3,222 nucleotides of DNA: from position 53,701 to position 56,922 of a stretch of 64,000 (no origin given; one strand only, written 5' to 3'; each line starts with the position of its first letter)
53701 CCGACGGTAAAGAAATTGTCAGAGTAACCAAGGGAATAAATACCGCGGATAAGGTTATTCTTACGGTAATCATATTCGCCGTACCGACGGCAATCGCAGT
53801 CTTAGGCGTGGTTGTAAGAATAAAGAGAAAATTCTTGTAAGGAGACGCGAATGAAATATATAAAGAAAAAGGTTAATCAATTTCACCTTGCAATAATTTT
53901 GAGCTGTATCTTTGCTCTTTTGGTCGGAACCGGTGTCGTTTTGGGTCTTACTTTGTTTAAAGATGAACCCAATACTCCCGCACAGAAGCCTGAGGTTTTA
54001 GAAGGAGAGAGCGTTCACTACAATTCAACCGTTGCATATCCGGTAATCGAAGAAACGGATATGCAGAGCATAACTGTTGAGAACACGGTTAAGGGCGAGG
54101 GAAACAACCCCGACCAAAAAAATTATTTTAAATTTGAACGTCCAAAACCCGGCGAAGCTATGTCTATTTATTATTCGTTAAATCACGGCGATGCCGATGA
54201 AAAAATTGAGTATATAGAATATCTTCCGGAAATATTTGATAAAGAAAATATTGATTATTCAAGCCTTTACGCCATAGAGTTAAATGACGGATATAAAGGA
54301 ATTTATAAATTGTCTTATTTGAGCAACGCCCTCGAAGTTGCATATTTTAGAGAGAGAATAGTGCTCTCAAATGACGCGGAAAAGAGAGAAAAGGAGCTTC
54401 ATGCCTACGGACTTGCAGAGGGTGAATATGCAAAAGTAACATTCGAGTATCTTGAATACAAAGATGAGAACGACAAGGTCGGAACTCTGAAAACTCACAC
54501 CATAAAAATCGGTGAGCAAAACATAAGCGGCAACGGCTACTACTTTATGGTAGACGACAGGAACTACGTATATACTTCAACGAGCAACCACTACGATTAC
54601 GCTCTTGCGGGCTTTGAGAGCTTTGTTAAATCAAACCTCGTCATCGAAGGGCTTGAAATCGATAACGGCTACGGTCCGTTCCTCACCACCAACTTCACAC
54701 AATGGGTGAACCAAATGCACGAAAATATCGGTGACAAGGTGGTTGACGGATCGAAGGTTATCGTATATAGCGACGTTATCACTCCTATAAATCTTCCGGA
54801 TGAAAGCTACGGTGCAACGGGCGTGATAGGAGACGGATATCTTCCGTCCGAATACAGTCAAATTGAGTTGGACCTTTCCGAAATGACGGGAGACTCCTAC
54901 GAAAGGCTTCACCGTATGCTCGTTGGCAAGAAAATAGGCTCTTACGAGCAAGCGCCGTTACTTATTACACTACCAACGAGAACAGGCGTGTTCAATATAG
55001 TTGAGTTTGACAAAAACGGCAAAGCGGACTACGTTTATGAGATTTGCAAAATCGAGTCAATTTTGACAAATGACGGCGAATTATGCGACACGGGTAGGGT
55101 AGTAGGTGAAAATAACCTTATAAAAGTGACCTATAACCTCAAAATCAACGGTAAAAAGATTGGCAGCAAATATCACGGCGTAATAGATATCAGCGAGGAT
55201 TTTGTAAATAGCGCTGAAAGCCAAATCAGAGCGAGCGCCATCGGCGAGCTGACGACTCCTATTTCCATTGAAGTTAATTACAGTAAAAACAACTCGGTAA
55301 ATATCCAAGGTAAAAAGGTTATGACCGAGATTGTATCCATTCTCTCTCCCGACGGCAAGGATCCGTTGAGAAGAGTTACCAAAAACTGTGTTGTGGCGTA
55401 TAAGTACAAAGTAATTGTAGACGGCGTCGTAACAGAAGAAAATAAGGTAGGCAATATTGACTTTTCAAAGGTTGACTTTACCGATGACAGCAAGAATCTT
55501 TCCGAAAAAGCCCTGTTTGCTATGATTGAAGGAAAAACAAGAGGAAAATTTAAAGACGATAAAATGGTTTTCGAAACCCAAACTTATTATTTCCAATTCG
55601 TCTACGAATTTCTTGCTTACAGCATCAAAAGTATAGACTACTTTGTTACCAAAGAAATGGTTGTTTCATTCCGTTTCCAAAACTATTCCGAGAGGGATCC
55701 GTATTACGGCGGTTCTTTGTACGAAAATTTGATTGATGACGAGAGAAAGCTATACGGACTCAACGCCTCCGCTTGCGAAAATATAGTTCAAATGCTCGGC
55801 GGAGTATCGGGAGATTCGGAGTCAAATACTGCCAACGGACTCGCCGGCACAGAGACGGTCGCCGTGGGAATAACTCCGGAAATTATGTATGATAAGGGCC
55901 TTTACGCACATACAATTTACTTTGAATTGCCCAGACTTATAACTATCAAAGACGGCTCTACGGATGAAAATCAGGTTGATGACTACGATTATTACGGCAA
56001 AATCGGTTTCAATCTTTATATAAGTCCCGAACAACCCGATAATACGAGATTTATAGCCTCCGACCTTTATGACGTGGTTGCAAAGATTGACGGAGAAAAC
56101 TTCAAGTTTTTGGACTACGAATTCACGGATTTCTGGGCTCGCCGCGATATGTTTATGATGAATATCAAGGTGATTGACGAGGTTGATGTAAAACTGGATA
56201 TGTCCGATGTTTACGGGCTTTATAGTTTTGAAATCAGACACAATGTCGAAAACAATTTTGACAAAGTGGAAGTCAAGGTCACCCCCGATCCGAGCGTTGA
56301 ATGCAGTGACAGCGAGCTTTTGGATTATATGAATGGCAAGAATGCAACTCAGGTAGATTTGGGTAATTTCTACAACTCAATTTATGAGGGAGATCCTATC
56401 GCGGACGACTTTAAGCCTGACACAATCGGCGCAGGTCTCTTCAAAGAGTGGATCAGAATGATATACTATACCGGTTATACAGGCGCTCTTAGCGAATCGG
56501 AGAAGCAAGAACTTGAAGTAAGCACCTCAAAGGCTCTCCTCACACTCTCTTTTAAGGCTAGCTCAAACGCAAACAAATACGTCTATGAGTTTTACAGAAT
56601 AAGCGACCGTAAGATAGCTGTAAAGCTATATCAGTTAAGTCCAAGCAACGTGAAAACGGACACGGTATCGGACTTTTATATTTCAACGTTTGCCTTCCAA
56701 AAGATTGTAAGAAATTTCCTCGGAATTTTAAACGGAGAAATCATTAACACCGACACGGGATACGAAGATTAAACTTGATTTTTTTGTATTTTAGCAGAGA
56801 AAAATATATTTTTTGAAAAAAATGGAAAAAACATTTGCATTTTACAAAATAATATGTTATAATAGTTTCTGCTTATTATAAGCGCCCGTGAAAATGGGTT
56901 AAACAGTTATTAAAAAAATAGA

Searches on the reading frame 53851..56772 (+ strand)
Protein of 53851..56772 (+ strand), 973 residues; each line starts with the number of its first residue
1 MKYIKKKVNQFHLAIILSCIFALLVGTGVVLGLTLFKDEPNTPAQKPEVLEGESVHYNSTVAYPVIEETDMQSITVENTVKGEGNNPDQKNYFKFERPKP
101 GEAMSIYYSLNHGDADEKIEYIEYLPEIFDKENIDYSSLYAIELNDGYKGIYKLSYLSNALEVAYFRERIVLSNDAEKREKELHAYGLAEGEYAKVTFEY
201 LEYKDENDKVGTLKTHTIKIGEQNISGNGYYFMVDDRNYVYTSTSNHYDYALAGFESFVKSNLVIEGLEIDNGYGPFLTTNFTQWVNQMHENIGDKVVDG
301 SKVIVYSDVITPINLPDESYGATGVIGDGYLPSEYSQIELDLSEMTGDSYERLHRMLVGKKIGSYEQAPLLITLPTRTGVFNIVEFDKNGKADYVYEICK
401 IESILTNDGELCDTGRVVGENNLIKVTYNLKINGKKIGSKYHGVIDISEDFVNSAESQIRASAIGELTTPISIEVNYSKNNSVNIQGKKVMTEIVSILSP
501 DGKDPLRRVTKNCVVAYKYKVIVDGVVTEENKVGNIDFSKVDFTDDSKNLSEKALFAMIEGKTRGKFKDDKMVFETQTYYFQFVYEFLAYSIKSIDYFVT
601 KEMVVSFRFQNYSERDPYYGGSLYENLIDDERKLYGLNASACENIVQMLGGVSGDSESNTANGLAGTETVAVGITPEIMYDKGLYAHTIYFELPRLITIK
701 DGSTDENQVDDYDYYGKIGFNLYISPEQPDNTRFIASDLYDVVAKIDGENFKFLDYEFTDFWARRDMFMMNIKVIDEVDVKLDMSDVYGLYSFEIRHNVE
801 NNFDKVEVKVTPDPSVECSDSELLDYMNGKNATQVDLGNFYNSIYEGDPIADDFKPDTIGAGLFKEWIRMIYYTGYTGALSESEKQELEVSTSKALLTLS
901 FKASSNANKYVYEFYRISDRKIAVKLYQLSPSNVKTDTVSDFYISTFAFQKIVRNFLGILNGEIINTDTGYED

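Call 3: search_protein_families(library=pfam, proteins=[window:53851-56772:+], max_evalue=1)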
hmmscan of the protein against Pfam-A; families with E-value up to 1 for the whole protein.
window:53851-56772:+ (973 aa): 1 family
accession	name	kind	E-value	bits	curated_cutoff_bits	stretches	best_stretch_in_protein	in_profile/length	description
PF14238.11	DUF4340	-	2.1e-08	35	25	1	176-264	32-108/183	Domain of unknown function (DUF4340)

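Call 4: search_protein_families(library=ncbifam, proteins=[window:53851-56772:+], max_evalue=1)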
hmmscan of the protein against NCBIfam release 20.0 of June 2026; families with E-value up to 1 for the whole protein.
window:53851-56772:+ (973 aa): 0 families
